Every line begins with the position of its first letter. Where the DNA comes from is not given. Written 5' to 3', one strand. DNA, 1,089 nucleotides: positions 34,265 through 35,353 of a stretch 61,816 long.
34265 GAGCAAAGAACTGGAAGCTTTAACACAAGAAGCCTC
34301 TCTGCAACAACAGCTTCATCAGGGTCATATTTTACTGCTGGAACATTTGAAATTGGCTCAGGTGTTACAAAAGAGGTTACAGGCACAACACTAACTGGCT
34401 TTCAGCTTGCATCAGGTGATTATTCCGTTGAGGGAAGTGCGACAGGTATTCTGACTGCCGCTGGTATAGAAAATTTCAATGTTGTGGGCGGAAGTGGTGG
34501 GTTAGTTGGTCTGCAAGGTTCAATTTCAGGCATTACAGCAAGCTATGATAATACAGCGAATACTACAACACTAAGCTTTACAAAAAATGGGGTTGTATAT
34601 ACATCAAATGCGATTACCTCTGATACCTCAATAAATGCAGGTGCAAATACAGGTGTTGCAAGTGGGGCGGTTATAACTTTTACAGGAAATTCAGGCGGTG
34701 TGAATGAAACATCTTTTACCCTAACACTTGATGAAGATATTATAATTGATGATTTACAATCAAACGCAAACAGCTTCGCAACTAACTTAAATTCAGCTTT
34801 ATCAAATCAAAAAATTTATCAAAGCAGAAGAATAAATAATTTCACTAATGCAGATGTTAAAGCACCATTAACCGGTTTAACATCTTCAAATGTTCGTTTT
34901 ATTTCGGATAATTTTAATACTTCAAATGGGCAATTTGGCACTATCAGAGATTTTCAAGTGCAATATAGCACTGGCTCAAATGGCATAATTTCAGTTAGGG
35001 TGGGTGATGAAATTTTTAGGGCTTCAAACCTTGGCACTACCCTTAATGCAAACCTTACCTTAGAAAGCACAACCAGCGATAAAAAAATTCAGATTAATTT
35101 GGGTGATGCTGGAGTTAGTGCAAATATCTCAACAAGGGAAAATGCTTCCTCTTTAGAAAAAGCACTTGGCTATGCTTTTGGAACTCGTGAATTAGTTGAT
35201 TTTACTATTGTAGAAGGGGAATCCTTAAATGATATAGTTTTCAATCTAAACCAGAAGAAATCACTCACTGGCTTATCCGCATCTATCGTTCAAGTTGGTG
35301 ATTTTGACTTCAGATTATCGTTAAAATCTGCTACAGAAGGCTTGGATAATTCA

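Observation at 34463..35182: The filament cap FliD contains the same domain module that is duplicated in the flagellin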

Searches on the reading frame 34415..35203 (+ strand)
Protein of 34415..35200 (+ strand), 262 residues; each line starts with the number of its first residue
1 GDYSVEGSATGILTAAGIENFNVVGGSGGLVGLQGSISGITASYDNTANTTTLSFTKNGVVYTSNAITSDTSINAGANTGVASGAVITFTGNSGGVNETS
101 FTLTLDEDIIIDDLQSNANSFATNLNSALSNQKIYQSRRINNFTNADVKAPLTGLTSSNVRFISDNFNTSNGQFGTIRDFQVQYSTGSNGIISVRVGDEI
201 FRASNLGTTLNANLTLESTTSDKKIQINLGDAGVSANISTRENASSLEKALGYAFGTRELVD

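Call 9: find_homologous_proteins(query=A1, max_evalue=0.001)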
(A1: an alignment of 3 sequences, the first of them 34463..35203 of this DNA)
Query A1 (3 sequences): 8000 candidates shared short words with the query, none scored E <= 0.001.

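Call 10: search_solved_structures(query=A1, max_evalue=10, show_alignments=2)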
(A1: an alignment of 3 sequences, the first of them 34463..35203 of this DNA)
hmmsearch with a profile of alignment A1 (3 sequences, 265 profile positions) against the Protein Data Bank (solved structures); distinct sequences matched with E-value up to 10: 2.
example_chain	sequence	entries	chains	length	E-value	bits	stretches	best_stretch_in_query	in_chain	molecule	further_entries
6vg8_D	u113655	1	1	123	0.42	13.4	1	48-99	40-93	Runt-related transcription factor 2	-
6vgd_D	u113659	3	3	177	0.94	12.2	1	48-99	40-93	Runt-related transcription factor 2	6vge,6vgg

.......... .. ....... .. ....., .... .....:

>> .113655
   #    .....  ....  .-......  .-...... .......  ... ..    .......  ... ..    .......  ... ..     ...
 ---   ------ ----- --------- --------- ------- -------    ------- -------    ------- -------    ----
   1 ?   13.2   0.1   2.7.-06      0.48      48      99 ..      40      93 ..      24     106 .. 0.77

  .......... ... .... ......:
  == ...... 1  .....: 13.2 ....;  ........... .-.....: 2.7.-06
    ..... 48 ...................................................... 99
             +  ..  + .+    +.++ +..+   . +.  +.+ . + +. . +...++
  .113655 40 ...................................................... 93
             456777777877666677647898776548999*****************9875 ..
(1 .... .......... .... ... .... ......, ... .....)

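Call 21: search_protein_representatives(alignment_id=A1)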
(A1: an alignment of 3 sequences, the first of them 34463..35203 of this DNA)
Query: 3 sequences, 265 profile positions. Proteins with E-value up to 0.001 (for the whole library): 59; up to 1e-10: 40; up to 1e-30: 10. The best 59 are listed.
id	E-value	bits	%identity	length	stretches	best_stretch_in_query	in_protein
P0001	1.8e-97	342.5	-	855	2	2-265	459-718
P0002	8.3e-50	186.2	-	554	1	2-263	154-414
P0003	1.3e-44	169.2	-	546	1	2-262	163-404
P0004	2.9e-43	164.7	-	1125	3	2-262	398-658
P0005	1.5e-40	155.8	-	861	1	3-263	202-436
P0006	4.2e-36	141.3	-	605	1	63-263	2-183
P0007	1.5e-34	136.1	-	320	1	83-262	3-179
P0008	2.5e-34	135.4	-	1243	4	2-262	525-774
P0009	6.4e-34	134.1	-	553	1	46-265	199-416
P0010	2.5e-33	132.1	-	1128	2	52-261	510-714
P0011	7.3e-30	120.8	-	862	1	2-263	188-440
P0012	8.5e-30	120.6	-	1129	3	2-203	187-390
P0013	1.0e-27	113.8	-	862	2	2-263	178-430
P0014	2.1e-25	106.2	-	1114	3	43-262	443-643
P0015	4.8e-25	105.0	-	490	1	2-263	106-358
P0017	2.2e-23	99.6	-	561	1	35-263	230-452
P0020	8.4e-22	94.4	-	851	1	71-260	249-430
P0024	1.8e-21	93.3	-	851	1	3-262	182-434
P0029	9.0e-17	77.9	-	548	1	25-263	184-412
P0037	1.0e-12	64.6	-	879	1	43-262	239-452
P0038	1.0e-11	61.3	-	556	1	8-262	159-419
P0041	8.6e-10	55.0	-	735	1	76-263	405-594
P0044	4.4e-08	49.4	-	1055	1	74-263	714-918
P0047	2.0e-07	47.2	-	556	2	6-263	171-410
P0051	8.9e-06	41.8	-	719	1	79-263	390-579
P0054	2.7e-05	40.2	-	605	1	35-263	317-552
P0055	3.6e-05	39.8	-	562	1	71-262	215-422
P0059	9.3e-04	35.2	-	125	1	37-136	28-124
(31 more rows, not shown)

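Call 26: list_cluster_members(proteins=[P0001, P0002, P0005, P0004, P0008, P0011, P0029, P0041, P0044, P0024])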
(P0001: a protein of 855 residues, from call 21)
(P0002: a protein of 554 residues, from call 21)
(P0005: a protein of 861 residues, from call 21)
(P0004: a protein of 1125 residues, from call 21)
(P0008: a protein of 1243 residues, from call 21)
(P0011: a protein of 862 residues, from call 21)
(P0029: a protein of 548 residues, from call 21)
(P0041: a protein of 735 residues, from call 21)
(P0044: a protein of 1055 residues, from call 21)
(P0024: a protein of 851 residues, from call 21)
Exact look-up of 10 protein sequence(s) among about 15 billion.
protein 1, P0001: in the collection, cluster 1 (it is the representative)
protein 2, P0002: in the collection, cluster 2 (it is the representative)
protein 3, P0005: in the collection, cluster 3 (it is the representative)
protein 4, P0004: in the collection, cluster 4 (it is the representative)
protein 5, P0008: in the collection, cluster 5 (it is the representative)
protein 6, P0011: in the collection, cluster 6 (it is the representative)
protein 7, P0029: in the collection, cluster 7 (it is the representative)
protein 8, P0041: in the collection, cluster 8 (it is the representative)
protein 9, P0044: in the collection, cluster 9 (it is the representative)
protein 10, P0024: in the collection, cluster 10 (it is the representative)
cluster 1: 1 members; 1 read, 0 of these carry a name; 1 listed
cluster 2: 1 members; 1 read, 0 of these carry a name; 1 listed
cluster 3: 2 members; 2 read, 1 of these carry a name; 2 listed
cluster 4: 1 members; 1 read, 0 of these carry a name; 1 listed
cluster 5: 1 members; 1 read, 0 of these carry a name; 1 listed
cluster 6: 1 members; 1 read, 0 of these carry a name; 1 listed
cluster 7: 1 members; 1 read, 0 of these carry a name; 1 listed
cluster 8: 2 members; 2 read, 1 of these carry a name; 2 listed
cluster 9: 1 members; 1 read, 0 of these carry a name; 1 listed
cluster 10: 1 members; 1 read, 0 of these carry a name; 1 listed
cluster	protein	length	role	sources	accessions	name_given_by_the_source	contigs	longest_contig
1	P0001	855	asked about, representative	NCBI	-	-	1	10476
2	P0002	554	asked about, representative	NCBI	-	-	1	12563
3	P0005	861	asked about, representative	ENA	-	-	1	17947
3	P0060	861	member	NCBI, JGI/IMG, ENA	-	flagellar hook-associated protein 2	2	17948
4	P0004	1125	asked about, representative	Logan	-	-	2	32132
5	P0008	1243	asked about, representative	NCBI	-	-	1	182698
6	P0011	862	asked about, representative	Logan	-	-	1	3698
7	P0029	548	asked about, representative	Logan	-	-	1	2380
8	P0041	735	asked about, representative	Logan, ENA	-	-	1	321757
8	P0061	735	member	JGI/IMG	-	flagellin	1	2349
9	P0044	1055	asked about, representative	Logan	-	-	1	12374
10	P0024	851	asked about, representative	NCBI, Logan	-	-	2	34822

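Call 33: find_encoding_contigs(protein=P0008, flank=10000, max_places=2)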
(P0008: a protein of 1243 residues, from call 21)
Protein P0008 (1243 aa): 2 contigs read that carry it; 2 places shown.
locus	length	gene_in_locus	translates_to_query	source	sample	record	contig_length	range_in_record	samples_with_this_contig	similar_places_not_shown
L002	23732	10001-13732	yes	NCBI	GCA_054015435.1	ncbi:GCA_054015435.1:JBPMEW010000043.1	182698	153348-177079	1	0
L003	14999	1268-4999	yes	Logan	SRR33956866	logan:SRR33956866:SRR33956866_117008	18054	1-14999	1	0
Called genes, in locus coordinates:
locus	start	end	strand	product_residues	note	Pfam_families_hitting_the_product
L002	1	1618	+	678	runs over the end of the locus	PF05157:MshEN, PF00437:T2SSE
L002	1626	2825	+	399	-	PF28597:T2SSF_N (weak), PF00482:T2SSF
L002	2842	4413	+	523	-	-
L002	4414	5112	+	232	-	-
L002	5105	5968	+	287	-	-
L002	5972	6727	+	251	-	PF00005:ABC_tran, PF13304:AAA_21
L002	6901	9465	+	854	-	PF00669:Flagellin_N, PF00700:Flagellin_C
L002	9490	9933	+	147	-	-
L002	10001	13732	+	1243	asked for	PF02465:FliD_N, PF07196:Flagellin_IN (weak), PF07195:FliD_C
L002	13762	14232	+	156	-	PF02561:FliS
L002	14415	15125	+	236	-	-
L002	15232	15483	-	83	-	-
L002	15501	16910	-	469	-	PF10983:DUF2793, PF26696:PTL_trimer (weak)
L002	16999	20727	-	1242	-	PF22612:GH113, PF13547:GTA_TIM, PF13550:Phage-tail_3, PF23666:Rcc01698_C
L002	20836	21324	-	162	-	PF06940:DUF1287 (weak)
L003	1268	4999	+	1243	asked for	PF02465:FliD_N, PF07196:Flagellin_IN (weak), PF07195:FliD_C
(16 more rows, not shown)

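Call 34: find_encoding_contigs(protein=P0041, flank=10000, max_places=2)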
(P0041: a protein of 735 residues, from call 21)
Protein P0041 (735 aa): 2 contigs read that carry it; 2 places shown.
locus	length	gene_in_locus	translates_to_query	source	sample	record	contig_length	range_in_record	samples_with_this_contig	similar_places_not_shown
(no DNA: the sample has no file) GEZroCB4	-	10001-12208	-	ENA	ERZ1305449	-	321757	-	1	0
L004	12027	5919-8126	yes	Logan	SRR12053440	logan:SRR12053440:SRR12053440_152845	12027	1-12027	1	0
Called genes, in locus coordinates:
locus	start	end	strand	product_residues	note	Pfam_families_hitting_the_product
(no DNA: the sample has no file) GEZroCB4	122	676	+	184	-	PF00213:OSCP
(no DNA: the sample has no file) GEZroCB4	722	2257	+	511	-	PF02874:ATP-synt_ab_N, PF00006:ATP-synt_ab, PF00306:ATP-synt_ab_C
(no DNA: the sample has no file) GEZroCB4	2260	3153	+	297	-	PF00231:ATP-synt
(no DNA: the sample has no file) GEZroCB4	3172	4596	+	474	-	PF02874:ATP-synt_ab_N, PF00006:ATP-synt_ab, PF22919:ATP-synt_VA_C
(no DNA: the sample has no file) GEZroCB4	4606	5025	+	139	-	PF02823:ATP-synt_DE_N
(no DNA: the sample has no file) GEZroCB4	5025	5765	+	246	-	PF00994:MoCF_biosynth, PF24102:FLAD1_M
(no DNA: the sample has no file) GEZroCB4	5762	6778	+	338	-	PF00579:tRNA-synt_1b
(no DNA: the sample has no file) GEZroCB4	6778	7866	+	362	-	PF03702:AnmK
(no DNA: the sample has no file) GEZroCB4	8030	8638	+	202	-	PF01725:Ham1p_like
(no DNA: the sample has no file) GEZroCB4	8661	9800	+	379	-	PF04055:Radical_SAM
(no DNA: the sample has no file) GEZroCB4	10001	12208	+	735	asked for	PF00669:Flagellin_N, PF00700:Flagellin_C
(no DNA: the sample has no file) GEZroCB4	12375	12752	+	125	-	-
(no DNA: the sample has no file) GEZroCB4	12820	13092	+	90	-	PF09527:ATPase_gene1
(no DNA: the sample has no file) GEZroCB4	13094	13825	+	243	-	PF00119:ATP-synt_A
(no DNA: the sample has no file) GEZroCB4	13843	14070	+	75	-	PF00137:ATP-synt_C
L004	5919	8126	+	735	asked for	PF00669:Flagellin_N, PF00700:Flagellin_C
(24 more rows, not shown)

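Call 35: find_encoding_contigs(protein=P0024, flank=10000, max_places=1)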
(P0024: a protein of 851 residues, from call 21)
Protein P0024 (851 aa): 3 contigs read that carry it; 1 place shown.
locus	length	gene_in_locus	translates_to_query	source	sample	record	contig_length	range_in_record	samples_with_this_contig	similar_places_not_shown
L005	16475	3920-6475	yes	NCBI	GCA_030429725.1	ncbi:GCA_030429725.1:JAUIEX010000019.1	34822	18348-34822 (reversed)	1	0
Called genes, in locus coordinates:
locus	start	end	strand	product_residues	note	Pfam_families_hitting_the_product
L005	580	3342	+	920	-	PF00669:Flagellin_N, PF00700:Flagellin_C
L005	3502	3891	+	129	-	-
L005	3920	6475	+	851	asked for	PF02465:FliD_N, PF07196:Flagellin_IN, PF07195:FliD_C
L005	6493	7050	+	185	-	PF02561:FliS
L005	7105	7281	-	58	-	PF01679:Pmp3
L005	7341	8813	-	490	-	PF01425:Amidase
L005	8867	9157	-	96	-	PF02686:GatC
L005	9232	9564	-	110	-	-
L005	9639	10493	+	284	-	PF00561:Abhydrolase_1, PF12146:Hydrolase_4 (faint)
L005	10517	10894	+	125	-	-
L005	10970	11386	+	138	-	PF01124:MAPEG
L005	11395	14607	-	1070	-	-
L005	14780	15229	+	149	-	PF04039:MnhB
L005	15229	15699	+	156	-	PF00420:Oxidored_q2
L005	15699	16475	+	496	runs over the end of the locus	PF10125:NADHdeh_related (weak), PF00361:Proton_antipo_M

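Call 36: find_encoding_contigs(protein=P0004, flank=10000, max_places=1)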
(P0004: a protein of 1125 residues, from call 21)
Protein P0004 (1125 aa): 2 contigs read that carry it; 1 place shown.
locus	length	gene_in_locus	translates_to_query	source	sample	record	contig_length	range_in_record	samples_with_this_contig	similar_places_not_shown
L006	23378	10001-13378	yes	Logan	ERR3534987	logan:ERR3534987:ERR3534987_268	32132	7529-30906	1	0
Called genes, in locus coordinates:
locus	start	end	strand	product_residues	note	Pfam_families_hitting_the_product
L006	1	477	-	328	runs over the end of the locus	PF02606:LpxK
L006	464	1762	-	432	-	PF04413:Glycos_transf_N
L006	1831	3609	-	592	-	PF00664:ABC_membrane, PF00005:ABC_tran, PF02463:SMC_N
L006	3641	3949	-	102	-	PF04800:NDUS4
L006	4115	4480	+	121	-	PF02617:ClpS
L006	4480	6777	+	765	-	PF02861:Clp_N, PF13191:AAA_16 (faint), PF00004:AAA, PF17871:AAA_lid_9, PF00004:AAA, PF07724:AAA_2, PF07728:AAA_5, PF10431:ClpB_D2-small, +6 more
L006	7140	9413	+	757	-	PF00669:Flagellin_N, PF00700:Flagellin_C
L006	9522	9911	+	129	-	-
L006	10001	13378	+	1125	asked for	PF02465:FliD_N, PF07196:Flagellin_IN, PF07195:FliD_C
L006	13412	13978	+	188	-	PF02561:FliS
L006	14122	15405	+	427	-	PF00805:Pentapeptide (faint)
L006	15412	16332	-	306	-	PF02899:Phage_int_SAM_1, PF00589:Phage_integrase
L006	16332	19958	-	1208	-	-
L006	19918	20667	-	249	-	PF13677:MotB_plug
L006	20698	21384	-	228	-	-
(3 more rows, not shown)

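Call 37: find_encoding_contigs(protein=P0005, flank=10000, max_places=1)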
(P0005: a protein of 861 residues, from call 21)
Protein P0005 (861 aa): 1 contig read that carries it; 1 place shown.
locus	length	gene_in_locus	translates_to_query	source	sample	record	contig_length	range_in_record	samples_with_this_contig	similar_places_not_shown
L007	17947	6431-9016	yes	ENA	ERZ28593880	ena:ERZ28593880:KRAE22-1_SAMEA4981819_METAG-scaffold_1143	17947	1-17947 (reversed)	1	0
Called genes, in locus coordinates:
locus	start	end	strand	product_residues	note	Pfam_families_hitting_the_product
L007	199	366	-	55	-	PF00471:Ribosomal_L33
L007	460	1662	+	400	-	-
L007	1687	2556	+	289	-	PF00990:GGDEF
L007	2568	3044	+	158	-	-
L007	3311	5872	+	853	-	PF00669:Flagellin_N, PF00700:Flagellin_C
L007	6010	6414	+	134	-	-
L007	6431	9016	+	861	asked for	PF02465:FliD_N, PF07195:FliD_C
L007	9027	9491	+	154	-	PF02561:FliS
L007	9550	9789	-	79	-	-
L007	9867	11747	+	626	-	PF13230:GATase_4, PF08379:Bact_transglu_N, PF01841:Transglut_core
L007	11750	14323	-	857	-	-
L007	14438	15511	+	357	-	PF00155:Aminotran_1_2, PF01041:DegT_DnrJ_EryC1 (weak)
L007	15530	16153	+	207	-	PF10858:DUF2659 (faint)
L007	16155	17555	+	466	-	PF03478:Beta-prop_KIB1-4 (faint), PF13360:PQQ_2, PF13570:Beta-prop_ACSF4, PF07774:EMC1_C (faint), PF25293:Beta-prop_EMC1_N, PF01011:PQQ (weak), PF13570:Beta-prop_ACSF4, PF13360:PQQ_2 (weak), +2 more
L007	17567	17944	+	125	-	PF00226:DnaJ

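Call 52: find_encoding_contigs(protein=P0002, flank=10000, max_places=1)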
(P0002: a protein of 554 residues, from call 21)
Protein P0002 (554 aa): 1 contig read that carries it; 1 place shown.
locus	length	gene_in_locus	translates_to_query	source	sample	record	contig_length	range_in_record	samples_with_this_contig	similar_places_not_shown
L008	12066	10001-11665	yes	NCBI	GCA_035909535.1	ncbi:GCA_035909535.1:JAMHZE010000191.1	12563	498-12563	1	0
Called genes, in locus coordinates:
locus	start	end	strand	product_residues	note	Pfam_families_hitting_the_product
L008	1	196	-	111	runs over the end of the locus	PF01197:Ribosomal_L31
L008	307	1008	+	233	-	PF02348:CTP_transf_3, PF12804:NTP_transf_3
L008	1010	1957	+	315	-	PF06691:DUF1189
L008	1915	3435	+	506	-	PF13429:TPR_15 (faint), PF20308:TPR-S (faint), PF24575:TPR_Slam (faint), PF25062:ARM_TT21_N (faint), PF00515:TPR_1 (faint), PF07719:TPR_2 (faint), PF09976:TPR_21 (faint), PF13424:TPR_12 (weak), +14 more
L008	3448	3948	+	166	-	PF06347:SH3_4, PF08239:SH3_3 (weak)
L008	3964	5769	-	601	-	PF02534:T4SS-DNA_transf, PF10412:TrwB_AAD_bind, PF12696:TraG-D_C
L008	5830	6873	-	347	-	PF00248:Aldo_ket_red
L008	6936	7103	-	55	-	PF00471:Ribosomal_L33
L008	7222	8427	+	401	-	-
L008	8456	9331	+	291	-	-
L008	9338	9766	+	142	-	-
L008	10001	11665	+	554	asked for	PF00669:Flagellin_N, PF00700:Flagellin_C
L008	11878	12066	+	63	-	?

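Call 53: find_encoding_contigs(protein=P0044, flank=10000, max_places=1)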
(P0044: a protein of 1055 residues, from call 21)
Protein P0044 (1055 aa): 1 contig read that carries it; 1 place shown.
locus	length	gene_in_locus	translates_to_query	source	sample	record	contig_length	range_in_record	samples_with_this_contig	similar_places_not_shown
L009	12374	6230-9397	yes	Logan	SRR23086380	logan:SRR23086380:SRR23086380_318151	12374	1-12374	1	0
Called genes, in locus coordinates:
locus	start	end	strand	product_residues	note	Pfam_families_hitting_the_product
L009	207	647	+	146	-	PF00582:Usp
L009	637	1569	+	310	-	PF00348:polyprenyl_synt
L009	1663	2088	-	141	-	-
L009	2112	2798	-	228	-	PF07685:GATase_3 (weak), PF13507:GATase_5, PF01965:DJ-1_PfpI (faint)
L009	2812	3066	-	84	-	PF02700:PurS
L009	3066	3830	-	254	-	PF01259:SAICAR_synt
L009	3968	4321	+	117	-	PF07345:ATPaseInh_sub_z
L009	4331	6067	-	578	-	PF00534:Glycos_transf_1, PF13692:Glyco_trans_1_4, PF13524:Glyco_trans_1_2 (faint)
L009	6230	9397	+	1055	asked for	PF00669:Flagellin_N, PF00700:Flagellin_C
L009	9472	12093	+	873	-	PF02465:FliD_N, PF07196:Flagellin_IN, PF07195:FliD_C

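Call 54: find_encoding_contigs(protein=P0038, flank=10000, max_places=1)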
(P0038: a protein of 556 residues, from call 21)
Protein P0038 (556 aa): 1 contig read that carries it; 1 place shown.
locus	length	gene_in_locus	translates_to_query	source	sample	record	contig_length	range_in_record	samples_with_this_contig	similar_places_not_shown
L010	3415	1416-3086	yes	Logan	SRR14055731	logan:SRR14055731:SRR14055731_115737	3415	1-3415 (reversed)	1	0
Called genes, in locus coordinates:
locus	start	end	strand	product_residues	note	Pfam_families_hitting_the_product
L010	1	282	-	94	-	?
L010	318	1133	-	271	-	-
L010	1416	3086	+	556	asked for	PF00669:Flagellin_N, PF00700:Flagellin_C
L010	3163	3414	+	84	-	?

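Call 65: search_protein_families(library=pfam, proteins=[P0054, P0055, P0059, P0037, P0051, P0047, P0015, P0017], max_evalue=0.01)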
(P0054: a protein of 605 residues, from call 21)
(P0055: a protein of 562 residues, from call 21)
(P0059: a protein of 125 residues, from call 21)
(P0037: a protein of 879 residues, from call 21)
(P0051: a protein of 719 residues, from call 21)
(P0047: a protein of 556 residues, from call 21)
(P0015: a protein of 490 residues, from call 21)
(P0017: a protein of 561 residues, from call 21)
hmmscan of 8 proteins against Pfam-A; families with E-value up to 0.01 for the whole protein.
P0054 (605 aa): 1 family
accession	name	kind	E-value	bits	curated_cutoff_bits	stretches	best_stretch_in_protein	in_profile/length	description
PF01486.22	K-box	-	0.009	16.6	30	0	536-573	44-78/93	K-box region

P0055 (562 aa): 2 families
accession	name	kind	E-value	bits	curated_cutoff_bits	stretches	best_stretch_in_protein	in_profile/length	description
PF00700.27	Flagellin_C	-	0.0013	19.5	23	1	484-557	10-83/86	Bacterial flagellin C-terminal helical region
PF12653.12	DUF3785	-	0.005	17.4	27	0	51-101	7-56/136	Protein of unknown function (DUF3785)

P0059 (125 aa): 0 families

P0037 (879 aa): 2 families
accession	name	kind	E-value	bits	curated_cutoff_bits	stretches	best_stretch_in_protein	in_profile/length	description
PF07195.17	FliD_C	-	3.1e-37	128.7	25.4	1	527-859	1-235/236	Flagellar hook-associated protein 2 C-terminus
PF02465.23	FliD_N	-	7.9e-08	33.3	24.8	1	27-136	2-96/97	Flagellar hook-associated protein 2 N-terminus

P0051 (719 aa): 2 families
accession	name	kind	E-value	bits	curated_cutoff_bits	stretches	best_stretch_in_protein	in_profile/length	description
PF00669.25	Flagellin_N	-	2.9e-22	79.7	26.6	1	9-140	6-137/139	Bacterial flagellin N-terminal helical region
PF00700.27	Flagellin_C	-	4.4e-13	49.8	23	1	636-718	4-86/86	Bacterial flagellin C-terminal helical region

P0047 (556 aa): 2 families
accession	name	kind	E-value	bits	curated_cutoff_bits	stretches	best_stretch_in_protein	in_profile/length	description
PF00669.25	Flagellin_N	-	5e-29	101.6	26.6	1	6-137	6-137/139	Bacterial flagellin N-terminal helical region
PF00700.27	Flagellin_C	-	6.3e-09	36.5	23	1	462-528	3-69/86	Bacterial flagellin C-terminal helical region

P0015 (490 aa): 2 families
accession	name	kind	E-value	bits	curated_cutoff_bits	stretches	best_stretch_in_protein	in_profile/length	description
PF07195.17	FliD_C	-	7.9e-08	32.5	25.4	1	433-489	1-52/236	Flagellar hook-associated protein 2 C-terminus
PF07196.18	Flagellin_IN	-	2.3e-07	31.3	22.7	1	360-405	11-54/55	Flagellin hook IN motif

P0017 (561 aa): 2 families
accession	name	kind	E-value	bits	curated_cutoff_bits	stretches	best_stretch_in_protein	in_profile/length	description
PF02465.23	FliD_N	-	5.3e-10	40.3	24.8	1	23-125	1-89/97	Flagellar hook-associated protein 2 N-terminus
PF07196.18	Flagellin_IN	-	1.1e-09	38.7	22.7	1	449-497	8-54/55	Flagellin hook IN motif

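Call 72: find_encoding_contigs(protein=P0013, flank=7000, max_places=1)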
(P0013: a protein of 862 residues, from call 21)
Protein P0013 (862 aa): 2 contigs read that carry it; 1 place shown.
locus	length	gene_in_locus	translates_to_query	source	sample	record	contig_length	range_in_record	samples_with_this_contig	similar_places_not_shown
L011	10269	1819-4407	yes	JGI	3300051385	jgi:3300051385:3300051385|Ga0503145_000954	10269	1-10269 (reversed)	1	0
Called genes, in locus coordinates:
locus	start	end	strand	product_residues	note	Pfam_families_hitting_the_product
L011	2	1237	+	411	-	?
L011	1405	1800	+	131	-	-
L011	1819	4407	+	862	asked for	PF02465:FliD_N, PF07196:Flagellin_IN, PF07195:FliD_C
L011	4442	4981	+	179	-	PF02561:FliS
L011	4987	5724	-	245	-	PF00590:TP_methylase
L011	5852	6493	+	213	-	PF00697:PRAI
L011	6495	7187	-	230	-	PF07963:N_methyl (weak)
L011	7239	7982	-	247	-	-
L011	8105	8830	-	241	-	PF01027:Bax1-I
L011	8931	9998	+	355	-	PF13393:tRNA-synt_His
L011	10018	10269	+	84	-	?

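Call 73: find_encoding_contigs(protein=P0012, flank=7000, max_places=1)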
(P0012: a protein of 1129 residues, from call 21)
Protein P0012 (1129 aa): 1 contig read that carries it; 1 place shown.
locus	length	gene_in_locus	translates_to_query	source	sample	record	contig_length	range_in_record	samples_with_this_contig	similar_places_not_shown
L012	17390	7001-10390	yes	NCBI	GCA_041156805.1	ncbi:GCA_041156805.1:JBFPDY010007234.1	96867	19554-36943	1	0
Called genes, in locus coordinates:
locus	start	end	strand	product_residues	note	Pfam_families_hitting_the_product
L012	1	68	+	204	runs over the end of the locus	PF02545:Maf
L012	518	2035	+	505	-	PF13844:Glyco_transf_41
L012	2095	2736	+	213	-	PF13578:Methyltransf_24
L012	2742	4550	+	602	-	PF13414:TPR_11 (weak), PF00515:TPR_1 (weak), PF13414:TPR_11 (weak), PF13489:Methyltransf_23, PF08241:Methyltransf_11, PF08242:Methyltransf_12, PF13649:Methyltransf_25, PF13847:Methyltransf_31, +18 more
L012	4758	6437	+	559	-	PF00669:Flagellin_N, PF00700:Flagellin_C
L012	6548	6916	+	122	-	-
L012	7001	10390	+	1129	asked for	PF02465:FliD_N, PF07196:Flagellin_IN (weak), PF07195:FliD_C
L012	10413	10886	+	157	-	PF02561:FliS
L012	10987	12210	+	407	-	PF00696:AA_kinase, PF01842:ACT, PF22468:ACT_9, PF22629:ACT_AHAS_ss (weak), PF13840:ACT_7, PF22468:ACT_9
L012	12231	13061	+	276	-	-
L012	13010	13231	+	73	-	-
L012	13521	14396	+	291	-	PF07963:N_methyl (weak)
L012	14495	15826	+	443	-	PF07787:TMEM43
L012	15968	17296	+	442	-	PF13583:Reprolysin_4 (weak), PF00353:HemolysinCabind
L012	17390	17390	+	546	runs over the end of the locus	-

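Call 74: find_encoding_contigs(protein=P0020, flank=7000, max_places=1)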
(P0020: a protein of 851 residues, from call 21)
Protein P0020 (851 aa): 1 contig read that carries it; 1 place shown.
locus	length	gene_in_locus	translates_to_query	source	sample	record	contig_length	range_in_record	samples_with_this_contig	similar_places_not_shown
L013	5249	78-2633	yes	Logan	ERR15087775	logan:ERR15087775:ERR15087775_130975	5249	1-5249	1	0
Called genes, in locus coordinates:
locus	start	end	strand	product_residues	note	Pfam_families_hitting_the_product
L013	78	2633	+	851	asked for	PF02465:FliD_N, PF07196:Flagellin_IN (weak), PF07195:FliD_C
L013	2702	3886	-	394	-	PF00353:HemolysinCabind (weak)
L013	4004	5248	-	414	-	?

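Call 76: search_protein_families(library=pfam, proteins=[window:34415-35200:+], max_evalue=10)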
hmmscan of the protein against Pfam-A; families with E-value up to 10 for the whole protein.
window:34415-35200:+ (262 aa): 0 families
